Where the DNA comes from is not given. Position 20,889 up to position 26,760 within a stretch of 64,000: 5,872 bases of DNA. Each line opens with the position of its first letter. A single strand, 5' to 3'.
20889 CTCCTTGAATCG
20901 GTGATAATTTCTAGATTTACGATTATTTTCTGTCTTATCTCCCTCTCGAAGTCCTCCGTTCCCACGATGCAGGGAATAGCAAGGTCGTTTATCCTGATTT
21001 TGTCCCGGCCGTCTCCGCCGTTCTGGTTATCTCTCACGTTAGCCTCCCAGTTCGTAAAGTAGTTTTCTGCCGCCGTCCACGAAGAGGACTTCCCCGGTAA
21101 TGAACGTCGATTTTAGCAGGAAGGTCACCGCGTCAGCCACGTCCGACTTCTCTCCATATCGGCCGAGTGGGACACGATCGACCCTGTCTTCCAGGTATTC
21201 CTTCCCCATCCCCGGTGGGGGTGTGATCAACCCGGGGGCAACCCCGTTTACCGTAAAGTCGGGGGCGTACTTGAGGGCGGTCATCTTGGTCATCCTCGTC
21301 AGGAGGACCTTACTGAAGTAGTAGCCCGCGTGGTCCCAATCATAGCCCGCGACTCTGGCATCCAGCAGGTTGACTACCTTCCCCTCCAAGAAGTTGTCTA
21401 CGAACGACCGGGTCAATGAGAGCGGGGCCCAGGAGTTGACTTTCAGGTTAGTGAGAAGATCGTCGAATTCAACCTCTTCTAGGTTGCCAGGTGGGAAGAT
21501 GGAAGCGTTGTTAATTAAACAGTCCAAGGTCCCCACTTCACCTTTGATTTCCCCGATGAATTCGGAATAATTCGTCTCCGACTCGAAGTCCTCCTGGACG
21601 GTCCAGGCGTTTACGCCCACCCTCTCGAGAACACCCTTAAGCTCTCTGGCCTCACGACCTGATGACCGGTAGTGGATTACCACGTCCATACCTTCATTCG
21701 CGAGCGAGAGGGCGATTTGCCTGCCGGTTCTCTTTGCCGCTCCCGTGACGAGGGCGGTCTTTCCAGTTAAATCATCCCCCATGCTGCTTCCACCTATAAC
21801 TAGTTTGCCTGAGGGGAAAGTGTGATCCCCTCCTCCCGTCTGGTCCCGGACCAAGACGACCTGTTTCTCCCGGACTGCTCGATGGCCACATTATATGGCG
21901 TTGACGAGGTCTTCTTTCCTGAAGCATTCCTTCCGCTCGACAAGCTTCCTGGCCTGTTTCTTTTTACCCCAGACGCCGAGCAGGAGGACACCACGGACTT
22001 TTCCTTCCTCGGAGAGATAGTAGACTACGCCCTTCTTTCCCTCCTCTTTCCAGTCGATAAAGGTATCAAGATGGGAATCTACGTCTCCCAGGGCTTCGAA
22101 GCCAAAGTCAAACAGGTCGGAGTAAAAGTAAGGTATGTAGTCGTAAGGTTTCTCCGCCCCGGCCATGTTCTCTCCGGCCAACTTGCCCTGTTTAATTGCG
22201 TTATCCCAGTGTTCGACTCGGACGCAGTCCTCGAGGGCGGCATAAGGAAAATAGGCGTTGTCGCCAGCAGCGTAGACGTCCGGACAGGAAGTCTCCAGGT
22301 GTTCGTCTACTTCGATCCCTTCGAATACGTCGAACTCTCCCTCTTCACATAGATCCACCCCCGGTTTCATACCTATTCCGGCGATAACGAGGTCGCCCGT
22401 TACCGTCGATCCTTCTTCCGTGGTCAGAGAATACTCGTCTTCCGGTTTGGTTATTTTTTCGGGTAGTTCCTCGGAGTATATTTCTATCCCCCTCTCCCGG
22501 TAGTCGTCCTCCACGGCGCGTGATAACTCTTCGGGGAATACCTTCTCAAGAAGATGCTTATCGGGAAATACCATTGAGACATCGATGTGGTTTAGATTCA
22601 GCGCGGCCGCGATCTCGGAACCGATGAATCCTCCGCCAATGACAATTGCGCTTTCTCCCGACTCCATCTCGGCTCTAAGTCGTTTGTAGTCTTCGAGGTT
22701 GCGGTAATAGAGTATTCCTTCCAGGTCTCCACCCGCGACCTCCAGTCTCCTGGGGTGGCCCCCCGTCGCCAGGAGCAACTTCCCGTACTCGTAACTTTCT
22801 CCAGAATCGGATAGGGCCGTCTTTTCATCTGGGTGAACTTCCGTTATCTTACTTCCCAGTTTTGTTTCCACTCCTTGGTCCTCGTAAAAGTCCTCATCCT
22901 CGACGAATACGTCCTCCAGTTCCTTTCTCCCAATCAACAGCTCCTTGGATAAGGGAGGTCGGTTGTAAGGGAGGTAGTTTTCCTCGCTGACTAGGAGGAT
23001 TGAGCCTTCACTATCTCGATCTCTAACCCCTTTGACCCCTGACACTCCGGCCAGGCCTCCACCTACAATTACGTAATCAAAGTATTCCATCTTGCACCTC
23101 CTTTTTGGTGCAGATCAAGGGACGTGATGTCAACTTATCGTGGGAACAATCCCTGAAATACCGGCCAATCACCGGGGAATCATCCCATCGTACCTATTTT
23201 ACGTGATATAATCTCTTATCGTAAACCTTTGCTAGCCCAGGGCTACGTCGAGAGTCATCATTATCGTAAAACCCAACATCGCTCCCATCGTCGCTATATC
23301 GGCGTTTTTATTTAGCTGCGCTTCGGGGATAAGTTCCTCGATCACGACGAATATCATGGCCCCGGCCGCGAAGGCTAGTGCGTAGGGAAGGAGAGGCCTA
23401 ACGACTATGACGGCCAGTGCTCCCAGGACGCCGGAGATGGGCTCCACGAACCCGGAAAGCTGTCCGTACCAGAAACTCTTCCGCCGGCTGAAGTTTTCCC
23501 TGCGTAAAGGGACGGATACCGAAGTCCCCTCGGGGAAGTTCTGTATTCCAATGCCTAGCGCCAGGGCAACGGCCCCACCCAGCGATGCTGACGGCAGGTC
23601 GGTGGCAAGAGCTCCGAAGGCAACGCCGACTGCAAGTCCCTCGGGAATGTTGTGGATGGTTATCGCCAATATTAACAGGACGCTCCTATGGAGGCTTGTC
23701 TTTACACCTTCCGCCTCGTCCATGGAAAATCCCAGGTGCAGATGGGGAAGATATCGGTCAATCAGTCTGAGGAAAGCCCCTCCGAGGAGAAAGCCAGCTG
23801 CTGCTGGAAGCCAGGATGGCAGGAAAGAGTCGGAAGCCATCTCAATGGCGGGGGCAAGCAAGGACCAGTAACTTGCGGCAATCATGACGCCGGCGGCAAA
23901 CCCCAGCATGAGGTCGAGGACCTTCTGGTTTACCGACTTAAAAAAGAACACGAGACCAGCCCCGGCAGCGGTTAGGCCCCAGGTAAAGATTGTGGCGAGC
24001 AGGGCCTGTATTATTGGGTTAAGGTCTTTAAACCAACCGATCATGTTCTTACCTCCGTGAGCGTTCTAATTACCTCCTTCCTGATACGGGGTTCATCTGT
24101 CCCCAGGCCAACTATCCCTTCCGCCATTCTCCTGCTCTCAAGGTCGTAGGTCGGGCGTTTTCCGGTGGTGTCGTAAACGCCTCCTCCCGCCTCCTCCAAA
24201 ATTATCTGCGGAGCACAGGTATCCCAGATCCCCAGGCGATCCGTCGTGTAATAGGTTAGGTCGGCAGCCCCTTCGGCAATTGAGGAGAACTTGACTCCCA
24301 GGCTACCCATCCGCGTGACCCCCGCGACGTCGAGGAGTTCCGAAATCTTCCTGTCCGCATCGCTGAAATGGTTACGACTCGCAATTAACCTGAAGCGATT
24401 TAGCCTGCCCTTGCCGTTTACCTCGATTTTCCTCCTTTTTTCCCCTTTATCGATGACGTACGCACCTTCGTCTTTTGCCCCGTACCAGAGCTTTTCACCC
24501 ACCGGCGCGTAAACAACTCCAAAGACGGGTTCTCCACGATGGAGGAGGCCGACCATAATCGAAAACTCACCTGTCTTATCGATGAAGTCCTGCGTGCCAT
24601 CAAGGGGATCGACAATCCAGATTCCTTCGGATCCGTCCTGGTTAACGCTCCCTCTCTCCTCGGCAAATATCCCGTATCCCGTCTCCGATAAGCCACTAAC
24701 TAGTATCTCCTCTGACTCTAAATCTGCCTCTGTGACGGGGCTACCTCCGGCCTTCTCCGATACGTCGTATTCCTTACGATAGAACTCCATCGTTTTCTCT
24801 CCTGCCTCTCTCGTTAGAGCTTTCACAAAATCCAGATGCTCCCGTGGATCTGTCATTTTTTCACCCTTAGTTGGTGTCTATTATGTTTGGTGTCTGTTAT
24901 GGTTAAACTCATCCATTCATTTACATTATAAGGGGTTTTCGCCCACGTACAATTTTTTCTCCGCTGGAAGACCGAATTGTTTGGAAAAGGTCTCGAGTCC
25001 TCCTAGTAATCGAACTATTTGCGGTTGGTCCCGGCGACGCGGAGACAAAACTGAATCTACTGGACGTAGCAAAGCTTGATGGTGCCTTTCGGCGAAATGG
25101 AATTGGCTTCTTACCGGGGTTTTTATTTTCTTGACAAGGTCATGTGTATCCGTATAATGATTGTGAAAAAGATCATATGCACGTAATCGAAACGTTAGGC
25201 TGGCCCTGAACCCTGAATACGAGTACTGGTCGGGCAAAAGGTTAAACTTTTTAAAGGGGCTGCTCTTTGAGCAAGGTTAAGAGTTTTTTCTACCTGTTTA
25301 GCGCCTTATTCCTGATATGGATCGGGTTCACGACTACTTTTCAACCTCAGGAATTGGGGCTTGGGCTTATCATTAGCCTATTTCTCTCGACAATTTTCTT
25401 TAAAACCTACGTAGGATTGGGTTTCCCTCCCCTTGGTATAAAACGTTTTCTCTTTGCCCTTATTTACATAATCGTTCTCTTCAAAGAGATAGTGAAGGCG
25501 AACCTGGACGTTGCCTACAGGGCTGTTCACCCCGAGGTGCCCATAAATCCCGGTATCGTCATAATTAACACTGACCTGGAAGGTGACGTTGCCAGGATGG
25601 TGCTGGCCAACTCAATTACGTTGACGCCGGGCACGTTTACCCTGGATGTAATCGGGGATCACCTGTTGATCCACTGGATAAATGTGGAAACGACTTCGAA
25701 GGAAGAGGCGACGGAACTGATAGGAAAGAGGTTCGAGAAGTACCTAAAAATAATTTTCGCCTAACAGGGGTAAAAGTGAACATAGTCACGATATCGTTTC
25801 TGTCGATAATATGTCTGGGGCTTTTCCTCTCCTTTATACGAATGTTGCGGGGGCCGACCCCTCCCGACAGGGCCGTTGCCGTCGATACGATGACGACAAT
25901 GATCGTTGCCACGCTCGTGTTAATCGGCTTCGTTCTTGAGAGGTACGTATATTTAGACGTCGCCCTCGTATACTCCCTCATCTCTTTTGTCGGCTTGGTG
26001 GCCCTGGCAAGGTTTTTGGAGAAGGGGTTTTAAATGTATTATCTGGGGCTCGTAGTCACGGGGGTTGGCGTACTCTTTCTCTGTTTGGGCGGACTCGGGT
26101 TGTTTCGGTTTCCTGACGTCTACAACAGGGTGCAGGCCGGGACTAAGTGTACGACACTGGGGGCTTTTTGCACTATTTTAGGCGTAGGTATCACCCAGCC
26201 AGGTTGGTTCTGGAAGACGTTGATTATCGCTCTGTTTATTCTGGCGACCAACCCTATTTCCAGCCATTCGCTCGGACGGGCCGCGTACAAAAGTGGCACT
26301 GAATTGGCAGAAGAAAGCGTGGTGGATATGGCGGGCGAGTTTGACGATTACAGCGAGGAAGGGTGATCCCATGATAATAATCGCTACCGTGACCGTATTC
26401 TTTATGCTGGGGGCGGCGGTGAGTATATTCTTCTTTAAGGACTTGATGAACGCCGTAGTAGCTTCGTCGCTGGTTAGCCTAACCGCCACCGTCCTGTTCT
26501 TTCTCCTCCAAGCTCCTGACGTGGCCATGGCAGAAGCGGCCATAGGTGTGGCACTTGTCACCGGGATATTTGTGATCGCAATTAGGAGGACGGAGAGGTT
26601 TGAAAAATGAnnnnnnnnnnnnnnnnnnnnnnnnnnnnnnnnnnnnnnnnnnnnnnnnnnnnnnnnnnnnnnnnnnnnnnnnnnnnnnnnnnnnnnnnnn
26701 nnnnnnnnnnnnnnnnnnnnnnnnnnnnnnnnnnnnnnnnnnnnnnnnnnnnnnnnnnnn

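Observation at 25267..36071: Mbx-type 13-gene membrane complex apparently rewired: no NiFe site, no MBS catalytic cysteines, fused NAD(P)H module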

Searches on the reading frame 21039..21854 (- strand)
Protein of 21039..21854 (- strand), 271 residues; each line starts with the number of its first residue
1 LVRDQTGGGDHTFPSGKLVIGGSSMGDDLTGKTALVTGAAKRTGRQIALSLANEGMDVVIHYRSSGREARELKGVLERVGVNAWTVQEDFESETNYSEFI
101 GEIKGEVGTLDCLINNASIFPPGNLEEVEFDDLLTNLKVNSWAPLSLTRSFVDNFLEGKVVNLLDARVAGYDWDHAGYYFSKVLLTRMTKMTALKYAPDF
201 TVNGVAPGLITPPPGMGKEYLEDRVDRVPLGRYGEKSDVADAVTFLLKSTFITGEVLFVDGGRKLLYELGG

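Call 73: search_protein_families(library=pfam, proteins=[window:21039-21854:-], max_evalue=1e-8)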
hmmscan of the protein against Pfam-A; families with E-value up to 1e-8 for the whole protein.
window:21039-21854:- (271 aa): 2 families
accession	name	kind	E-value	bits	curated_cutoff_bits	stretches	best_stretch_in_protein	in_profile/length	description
PF13561.12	adh_short_C2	-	5.8e-32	111.6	27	1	38-262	1-234/236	Enoyl-(Acyl carrier protein) reductase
PF00106.31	adh_short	-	4.1e-25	88.8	26.6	1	32-211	1-183/195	short chain dehydrogenase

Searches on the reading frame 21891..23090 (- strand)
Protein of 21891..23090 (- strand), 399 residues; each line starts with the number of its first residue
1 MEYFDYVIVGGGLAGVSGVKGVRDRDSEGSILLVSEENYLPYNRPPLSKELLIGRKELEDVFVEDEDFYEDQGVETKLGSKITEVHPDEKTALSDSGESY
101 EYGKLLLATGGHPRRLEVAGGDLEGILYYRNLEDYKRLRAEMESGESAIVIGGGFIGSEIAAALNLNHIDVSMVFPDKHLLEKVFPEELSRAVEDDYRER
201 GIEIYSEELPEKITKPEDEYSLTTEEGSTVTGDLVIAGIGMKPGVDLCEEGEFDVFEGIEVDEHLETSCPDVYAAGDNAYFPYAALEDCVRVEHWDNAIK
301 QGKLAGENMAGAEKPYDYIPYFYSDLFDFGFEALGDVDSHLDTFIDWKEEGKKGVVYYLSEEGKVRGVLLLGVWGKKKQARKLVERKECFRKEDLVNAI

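Call 4: search_protein_families(library=pfam, proteins=[window:21891-23090:-])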
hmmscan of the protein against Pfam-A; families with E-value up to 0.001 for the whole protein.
window:21891-23090:- (399 aa): 5 families
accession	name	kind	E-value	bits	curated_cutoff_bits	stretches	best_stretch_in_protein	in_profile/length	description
PF07992.20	Pyr_redox_2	-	2.3e-56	191.8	26.1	1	4-302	1-291/291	Pyridine nucleotide-disulphide oxidoreductase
PF00070.33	Pyr_redox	-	2.4e-15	57.2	22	1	148-225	2-80/82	Pyridine nucleotide-disulphide oxidoreductase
PF14721.12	AIF_C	-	3.8e-13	50.5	25.9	1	305-344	1-41/130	Apoptosis-inducing factor, mitochondrion-associated, C-term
PF13738.12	Pyr_redox_3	-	2.3e-11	43.9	30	1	72-276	94-305/305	Pyridine nucleotide-disulphide oxidoreductase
PF21791.3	MDHAR3-like_C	-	0.00078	20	27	0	319-384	1-67/88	Monodehydroascorbate reductase 3-like, C-terminal domain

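Call 61: search_protein_families(library=ncbifam, proteins=[window:21891-23090:-], max_evalue=1e-10)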
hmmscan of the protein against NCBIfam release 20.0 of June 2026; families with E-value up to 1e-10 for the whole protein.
window:21891-23090:- (399 aa): 26 families (the best 25 are shown)
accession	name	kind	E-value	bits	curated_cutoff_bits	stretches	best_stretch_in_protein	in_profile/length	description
NF042949.2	3PPDioc_HcaD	equivalog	1.3e-72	244.7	450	1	6-391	4-385/386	3-phenylpropionate/cinnamic acid dioxygenase ferredoxin--NAD(+) reductase subunit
NF041682.1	ant_diox_AndAa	equivalog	2.8e-72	243.6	650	1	5-385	5-385/406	anthranilate 1,2-dioxygenase system ferredoxin--NAD(+) reductase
NF007286.0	PRK09754.1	equivalog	8.1e-57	192.8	447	1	6-392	6-387/400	phenylpropionate dioxygenase ferredoxin reductase subunit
NF045765.1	PhenlGlyoxDHPadH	equivalog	3.6e-48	164.5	475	1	5-318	4-316/416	NADH-dependent phenylglyoxylate dehydrogenase subunit epsilon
NF003437.0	PRK04965.1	equivalog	1e-44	153.1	392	1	6-279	5-275/378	NADH:flavorubredoxin reductase NorW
TIGR02374.1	nitri_red_nirB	equivalog_domain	5e-42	144.3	578.35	1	7-281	2-280/794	nitrite reductase large subunit NirB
TIGR03385.1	CoA_CoA_reduc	equivalog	2.1e-39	135.5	578.8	1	7-316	3-320/439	CoA-disulfide reductase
NF007123.0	PRK09564.1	equivalog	3.2e-36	125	458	1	7-316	4-321/444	CoA-disulfide reductase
NF046103.1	NOXase_Strep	equivalog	1.8e-34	119.5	600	1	7-313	3-315/442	H2O-forming NADH oxidase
NF011565.0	PRK14989.1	subfamily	4.3e-25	87.9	883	1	5-280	5-284/847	nitrite reductase large subunit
TIGR01350.1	lipoamide_DH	equivalog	5e-22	78.2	408.8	1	90-320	118-343/461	dihydrolipoyl dehydrogenase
NF004776.0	PRK06116.1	equivalog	1.2e-19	70.7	480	1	94-278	124-304/450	glutathione-disulfide reductase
NF010037.0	PRK13512.1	equivalog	5.1e-19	68.5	394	1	7-343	5-345/438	CoA-disulfide reductase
NF005883.0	PRK07845.1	equivalog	3.2e-18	65.9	479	1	96-279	134-314/466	NAD(P)H-quinone dehydrogenase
TIGR02053.1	MerA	equivalog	4.9e-18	65.4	454.45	1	89-317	116-337/465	mercury(II) reductase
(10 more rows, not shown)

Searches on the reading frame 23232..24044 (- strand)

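Call 4: search_protein_families(library=pfam, proteins=[window:23232-24044:-])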
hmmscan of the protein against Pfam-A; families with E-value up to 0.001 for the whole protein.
window:23232-24044:- (270 aa): 1 family
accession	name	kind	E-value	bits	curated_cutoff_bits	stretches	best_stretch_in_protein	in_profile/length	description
PF02535.28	Zip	-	1e-22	81.3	35.1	2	109-265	166-322/323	ZIP Zinc transporter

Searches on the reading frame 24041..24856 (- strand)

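Call 4: search_protein_families(library=pfam, proteins=[window:24041-24856:-])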
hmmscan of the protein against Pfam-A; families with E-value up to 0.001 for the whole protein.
window:24041-24856:- (271 aa): 1 family
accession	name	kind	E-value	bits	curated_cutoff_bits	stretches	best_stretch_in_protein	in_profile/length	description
PF00459.30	Inositol_P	-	5.1e-48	164.3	27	1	6-244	4-250/271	Inositol monophosphatase family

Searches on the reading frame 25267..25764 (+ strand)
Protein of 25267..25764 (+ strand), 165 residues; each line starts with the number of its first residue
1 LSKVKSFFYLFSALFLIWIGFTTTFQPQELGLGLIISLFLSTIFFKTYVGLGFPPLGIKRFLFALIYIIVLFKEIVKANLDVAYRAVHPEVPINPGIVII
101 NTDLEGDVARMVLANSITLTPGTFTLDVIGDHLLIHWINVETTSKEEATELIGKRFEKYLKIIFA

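Call 3: search_protein_families(library=pfam, proteins=[window:25267-25764:+])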
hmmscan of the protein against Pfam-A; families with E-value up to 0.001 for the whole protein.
window:25267-25764:+ (165 aa): 1 family
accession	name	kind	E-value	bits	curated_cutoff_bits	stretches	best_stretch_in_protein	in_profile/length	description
PF01899.21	MNHE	-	3.1e-38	131.3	27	1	13-161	3-143/145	Na+/H+ ion antiporter subunit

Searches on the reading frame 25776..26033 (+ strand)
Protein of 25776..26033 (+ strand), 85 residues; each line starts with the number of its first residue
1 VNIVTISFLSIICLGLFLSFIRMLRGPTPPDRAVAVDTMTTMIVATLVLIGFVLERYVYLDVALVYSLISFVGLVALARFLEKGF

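Call 3: search_protein_families(library=pfam, proteins=[window:25776-26033:+])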
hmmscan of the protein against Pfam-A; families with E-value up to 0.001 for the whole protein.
window:25776-26033:+ (85 aa): 1 family
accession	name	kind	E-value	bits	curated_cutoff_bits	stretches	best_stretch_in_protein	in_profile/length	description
PF04066.18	MrpF_PhaF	-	4e-20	72.4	23.3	1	30-82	1-53/53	Multiple resistance and pH regulation protein F (MrpF / PhaF)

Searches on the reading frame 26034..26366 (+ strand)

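Call 3: search_protein_families(library=pfam, proteins=[window:26034-26366:+])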
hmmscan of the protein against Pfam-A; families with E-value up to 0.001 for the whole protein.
window:26034-26366:+ (110 aa): 1 family
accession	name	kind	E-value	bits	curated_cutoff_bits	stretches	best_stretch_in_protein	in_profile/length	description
PF03334.19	PhaG_MnhG_YufB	-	5.6e-25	87.8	23.4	1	10-85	3-80/80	Na+/H+ antiporter subunit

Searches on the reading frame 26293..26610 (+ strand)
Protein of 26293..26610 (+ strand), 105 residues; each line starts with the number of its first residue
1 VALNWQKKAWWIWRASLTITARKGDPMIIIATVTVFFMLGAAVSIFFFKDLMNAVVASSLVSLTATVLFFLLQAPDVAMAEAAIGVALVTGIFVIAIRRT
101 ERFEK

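Call 3: search_protein_families(library=pfam, proteins=[window:26293-26610:+])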
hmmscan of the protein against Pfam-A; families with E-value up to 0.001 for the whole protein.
window:26293-26610:+ (105 aa): 1 family
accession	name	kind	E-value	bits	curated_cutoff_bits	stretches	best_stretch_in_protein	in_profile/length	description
PF13244.11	MbhD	-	2.1e-17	63.5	27.2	1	37-102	2-67/67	MBH, subunit D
